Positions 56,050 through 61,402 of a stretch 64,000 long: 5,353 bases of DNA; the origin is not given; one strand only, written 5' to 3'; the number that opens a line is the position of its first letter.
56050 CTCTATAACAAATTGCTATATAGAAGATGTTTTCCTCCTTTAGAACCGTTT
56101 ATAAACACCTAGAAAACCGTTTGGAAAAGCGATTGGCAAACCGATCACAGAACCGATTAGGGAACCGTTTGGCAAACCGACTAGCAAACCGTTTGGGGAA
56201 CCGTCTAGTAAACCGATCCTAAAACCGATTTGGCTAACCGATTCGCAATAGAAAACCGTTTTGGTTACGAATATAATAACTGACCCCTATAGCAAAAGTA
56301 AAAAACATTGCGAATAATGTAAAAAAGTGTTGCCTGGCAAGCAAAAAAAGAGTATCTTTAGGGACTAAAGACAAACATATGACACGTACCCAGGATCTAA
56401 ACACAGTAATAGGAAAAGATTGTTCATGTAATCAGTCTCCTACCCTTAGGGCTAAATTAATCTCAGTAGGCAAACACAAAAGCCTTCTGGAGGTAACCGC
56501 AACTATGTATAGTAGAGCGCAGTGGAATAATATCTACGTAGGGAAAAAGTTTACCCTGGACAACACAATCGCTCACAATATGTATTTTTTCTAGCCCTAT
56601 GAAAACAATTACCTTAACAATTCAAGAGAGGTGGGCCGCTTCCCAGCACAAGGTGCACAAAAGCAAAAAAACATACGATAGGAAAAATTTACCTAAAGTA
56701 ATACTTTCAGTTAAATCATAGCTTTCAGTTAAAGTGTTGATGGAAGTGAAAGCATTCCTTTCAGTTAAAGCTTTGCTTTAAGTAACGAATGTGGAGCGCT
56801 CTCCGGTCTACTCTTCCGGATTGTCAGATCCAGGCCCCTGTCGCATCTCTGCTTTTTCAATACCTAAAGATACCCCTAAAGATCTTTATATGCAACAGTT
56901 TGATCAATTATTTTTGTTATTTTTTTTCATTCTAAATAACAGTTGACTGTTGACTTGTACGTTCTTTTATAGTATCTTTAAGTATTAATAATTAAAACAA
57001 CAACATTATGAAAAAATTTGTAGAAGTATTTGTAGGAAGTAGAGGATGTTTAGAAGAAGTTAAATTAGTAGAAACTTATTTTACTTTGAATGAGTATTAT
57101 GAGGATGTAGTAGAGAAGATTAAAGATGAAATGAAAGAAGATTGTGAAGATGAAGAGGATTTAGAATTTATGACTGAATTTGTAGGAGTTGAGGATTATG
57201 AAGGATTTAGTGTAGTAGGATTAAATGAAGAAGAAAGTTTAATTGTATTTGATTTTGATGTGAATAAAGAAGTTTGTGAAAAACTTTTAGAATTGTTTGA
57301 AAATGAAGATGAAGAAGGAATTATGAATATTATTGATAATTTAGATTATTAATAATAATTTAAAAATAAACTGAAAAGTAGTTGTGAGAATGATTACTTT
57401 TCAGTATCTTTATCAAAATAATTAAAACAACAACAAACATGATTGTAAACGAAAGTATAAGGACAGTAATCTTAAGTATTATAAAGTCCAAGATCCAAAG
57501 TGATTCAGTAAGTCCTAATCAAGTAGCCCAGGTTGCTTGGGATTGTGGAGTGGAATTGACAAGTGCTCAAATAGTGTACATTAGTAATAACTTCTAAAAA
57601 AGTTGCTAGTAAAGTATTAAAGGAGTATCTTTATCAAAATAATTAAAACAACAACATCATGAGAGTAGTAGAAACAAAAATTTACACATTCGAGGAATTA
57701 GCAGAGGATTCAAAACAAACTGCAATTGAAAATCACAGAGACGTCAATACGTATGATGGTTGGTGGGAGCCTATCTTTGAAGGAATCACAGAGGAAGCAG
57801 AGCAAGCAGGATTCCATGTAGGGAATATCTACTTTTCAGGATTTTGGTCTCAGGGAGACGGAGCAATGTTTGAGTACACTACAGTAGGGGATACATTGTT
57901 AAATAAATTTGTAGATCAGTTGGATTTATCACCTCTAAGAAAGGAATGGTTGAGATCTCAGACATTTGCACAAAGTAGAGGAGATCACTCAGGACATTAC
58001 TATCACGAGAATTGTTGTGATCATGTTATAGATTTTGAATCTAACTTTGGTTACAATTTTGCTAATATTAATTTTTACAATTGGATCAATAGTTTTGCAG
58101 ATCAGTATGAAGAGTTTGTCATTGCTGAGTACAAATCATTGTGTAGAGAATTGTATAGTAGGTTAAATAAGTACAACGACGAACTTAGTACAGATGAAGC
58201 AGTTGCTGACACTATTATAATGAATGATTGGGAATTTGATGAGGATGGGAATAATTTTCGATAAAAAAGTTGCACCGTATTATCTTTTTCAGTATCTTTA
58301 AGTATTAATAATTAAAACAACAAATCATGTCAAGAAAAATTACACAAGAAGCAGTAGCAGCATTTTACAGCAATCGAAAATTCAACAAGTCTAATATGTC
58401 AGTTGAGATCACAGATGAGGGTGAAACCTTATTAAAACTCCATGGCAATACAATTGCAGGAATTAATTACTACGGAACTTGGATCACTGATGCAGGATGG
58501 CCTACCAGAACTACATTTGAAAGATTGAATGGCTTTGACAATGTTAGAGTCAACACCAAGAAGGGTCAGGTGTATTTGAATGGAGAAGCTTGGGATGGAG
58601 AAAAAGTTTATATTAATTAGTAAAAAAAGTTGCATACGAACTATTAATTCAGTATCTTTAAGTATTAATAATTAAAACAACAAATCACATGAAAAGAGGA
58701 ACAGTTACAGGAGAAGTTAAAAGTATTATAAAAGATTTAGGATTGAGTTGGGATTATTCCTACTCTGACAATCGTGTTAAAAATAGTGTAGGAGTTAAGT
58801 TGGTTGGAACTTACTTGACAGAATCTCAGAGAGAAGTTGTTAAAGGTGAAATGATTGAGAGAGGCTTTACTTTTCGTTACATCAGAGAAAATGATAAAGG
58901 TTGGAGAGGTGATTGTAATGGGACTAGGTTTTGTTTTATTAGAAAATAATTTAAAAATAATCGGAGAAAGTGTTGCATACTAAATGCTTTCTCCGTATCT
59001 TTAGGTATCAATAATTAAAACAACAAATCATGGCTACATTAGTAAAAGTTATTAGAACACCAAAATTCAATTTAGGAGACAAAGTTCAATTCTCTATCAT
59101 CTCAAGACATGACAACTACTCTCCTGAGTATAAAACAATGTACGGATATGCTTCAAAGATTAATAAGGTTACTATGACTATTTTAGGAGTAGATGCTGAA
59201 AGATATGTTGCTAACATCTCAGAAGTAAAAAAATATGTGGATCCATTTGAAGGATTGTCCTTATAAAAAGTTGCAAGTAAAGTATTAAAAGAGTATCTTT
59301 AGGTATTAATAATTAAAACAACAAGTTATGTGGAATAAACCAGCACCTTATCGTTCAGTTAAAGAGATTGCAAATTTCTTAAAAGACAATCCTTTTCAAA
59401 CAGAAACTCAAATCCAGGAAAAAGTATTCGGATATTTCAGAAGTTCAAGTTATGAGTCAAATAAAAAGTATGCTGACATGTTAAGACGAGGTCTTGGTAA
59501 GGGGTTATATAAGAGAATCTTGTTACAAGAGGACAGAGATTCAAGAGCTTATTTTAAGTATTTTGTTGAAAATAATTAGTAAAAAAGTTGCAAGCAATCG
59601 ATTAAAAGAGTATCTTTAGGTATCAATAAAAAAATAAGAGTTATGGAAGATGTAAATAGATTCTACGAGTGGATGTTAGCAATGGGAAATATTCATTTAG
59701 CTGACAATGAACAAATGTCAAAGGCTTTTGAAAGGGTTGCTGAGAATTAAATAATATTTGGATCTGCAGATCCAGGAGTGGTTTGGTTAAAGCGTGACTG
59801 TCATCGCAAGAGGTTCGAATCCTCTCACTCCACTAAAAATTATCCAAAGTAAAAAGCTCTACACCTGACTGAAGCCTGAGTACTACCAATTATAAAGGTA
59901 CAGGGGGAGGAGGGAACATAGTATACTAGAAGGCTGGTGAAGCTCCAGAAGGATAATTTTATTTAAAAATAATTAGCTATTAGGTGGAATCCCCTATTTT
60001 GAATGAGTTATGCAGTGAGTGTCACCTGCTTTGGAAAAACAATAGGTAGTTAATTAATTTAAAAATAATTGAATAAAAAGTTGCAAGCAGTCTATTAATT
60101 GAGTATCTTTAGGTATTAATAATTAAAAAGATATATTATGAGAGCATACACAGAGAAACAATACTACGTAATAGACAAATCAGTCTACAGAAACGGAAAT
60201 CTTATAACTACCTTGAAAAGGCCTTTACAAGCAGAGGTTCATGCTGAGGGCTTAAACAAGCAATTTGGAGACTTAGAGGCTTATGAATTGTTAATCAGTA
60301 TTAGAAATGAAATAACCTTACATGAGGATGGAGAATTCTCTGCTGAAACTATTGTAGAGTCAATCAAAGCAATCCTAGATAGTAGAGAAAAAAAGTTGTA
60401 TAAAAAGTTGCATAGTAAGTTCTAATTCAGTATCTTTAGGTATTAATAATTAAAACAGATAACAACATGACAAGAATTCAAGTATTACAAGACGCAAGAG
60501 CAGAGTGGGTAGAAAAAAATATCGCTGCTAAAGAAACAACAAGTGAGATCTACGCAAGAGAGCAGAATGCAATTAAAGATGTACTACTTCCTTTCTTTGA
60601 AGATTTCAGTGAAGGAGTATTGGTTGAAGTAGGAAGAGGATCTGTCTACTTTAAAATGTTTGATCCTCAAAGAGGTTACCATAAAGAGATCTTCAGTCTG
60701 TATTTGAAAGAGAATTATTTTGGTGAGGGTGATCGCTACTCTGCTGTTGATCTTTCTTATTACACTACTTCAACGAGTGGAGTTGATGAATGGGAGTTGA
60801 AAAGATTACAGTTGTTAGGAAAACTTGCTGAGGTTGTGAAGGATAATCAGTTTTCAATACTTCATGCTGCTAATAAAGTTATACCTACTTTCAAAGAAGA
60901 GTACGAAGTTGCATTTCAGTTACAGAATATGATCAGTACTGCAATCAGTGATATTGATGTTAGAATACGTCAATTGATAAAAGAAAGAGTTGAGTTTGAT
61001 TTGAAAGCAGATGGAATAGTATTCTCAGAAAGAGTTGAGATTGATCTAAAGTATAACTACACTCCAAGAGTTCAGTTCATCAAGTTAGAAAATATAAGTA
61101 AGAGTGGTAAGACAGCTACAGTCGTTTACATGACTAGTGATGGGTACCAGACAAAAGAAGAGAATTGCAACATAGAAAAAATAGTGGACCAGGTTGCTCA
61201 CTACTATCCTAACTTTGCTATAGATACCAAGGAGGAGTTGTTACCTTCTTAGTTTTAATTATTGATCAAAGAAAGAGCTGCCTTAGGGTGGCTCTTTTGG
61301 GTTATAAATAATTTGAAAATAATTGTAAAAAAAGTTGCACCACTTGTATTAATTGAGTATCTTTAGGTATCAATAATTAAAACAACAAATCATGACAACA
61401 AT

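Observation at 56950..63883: About 20 copies of a near-identical 60-bp promoter and leader cassette driving an array of small early genes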

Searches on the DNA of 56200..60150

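Call 40: search_rna_families(source=window, start=56200, end=60150, threshold=evalue, max_evalue=5, show_alignments=3)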
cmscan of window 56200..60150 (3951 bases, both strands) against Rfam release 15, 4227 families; matches with E-value up to 5: 3.
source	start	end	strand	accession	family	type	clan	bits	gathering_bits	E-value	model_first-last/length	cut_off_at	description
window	58013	58105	-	RF01654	ceN82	Gene; snRNA; snoRNA; HACA-box;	-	26.5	80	0.22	1-135/135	no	Caenorhabditis snoRNA ceN82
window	56617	56685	+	RF02248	Six3os1_3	Gene; lncRNA;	-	23.7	40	0.0037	1-75/75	no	Six3os1 conserved region 3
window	58782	58898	+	RF02191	TCL6_1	Gene; lncRNA;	-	17.1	60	2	1-113/113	no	T-cell leukemia/lymphoma 6 conserved region 1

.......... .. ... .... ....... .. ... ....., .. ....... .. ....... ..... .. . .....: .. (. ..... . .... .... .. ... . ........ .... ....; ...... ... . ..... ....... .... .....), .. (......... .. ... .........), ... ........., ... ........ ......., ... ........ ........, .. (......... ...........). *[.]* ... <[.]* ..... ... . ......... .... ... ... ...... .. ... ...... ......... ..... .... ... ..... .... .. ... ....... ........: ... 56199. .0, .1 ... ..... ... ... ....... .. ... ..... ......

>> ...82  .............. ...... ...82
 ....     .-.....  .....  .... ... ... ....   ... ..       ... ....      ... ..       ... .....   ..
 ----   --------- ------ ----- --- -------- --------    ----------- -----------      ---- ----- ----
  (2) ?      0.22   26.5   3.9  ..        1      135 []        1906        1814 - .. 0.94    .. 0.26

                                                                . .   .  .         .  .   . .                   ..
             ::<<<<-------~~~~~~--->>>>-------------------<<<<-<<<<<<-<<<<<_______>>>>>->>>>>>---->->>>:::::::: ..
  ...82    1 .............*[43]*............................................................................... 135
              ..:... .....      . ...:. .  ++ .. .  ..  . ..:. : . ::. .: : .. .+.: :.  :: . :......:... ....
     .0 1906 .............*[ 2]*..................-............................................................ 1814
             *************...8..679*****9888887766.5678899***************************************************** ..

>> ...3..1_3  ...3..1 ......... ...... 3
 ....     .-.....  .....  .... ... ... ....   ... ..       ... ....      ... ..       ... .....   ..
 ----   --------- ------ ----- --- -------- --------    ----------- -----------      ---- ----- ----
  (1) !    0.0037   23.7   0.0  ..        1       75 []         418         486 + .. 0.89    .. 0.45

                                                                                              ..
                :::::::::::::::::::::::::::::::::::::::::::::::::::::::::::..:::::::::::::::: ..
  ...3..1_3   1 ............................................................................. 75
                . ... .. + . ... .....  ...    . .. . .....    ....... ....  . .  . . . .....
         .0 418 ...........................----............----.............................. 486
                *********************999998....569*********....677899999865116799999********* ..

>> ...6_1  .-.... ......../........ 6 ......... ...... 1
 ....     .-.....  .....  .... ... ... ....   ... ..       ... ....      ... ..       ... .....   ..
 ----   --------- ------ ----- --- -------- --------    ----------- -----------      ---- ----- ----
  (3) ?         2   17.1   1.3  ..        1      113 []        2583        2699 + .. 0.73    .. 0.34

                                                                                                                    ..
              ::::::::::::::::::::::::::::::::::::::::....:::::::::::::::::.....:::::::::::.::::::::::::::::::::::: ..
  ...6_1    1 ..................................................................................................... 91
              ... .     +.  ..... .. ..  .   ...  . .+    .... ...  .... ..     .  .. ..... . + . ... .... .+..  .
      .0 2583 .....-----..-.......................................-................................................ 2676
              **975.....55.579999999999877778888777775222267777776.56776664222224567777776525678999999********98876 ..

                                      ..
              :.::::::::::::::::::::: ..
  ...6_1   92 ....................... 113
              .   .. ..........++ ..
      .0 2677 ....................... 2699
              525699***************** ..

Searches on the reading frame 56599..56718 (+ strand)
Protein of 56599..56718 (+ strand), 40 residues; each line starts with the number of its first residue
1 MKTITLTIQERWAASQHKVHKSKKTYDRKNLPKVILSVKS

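Call 71: search_protein_families(library=phrogs, proteins=[window:56599-56718:+], max_evalue=0.01)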
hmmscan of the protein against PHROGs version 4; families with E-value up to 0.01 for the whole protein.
window:56599-56718:+ (40 aa): 1 family
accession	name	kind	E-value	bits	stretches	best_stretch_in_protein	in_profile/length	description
phrog_20887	-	unknown function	0.0013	19.6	1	16-31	17-32/46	-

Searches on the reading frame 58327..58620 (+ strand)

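Call 13: search_protein_families(library=phrogs, proteins=[window:58327-58620:+], max_evalue=0.01)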
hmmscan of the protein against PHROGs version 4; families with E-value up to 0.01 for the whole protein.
window:58327-58620:+ (97 aa): 3 families
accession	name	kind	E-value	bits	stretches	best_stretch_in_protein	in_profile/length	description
phrog_554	-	unknown function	2.7e-17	64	1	3-87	2-93/109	-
phrog_12194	-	unknown function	4.6e-08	33.9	1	2-88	157-243/259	-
phrog_16548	-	unknown function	2.8e-05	25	1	34-70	44-80/119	-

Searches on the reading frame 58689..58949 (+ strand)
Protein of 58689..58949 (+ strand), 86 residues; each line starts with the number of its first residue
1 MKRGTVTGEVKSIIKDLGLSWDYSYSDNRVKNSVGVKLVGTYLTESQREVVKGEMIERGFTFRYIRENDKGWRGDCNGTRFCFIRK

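Call 13: search_protein_families(library=phrogs, proteins=[window:58689-58949:+], max_evalue=0.01)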
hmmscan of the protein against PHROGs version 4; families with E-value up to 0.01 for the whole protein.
window:58689-58949:+ (86 aa): 1 family
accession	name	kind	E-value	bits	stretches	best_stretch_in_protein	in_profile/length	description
phrog_26316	-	unknown function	1.2e-07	33.2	1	5-86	6-88/89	-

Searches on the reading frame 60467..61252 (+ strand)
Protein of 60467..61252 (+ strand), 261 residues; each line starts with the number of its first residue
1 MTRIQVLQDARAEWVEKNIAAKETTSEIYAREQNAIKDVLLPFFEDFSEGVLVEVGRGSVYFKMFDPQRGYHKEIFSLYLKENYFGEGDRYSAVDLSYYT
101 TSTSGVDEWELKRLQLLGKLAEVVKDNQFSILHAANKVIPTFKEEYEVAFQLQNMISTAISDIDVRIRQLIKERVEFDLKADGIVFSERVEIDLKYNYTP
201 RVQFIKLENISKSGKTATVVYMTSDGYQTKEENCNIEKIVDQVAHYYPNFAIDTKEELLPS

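Call 13: search_protein_families(library=phrogs, proteins=[window:60467-61252:+], max_evalue=0.01)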
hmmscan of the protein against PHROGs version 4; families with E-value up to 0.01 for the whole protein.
window:60467-61252:+ (261 aa): 0 families

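Call 66: search_protein_families(library=pfam, proteins=[window:60467-61252:+], max_evalue=0.01)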
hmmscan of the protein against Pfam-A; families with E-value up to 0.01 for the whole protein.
window:60467-61252:+ (261 aa): 0 families

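Call 70: search_solved_structures(query=window:60467-61249:+, max_evalue=1)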
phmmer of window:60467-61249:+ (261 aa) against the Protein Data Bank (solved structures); distinct sequences matched with E-value up to 1: 0.

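Call 71: search_protein_families(library=phrogs, proteins=[window:60467-61249:+], max_evalue=0.01)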
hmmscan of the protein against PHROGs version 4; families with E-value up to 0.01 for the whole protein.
window:60467-61249:+ (261 aa): 0 families

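Call 77: find_encoding_contigs(protein=window:60467-61252:+, flank=3000, max_places=4)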
Protein window:60467-61252:+ (261 aa): no gene with exactly this product is on record in the collection.
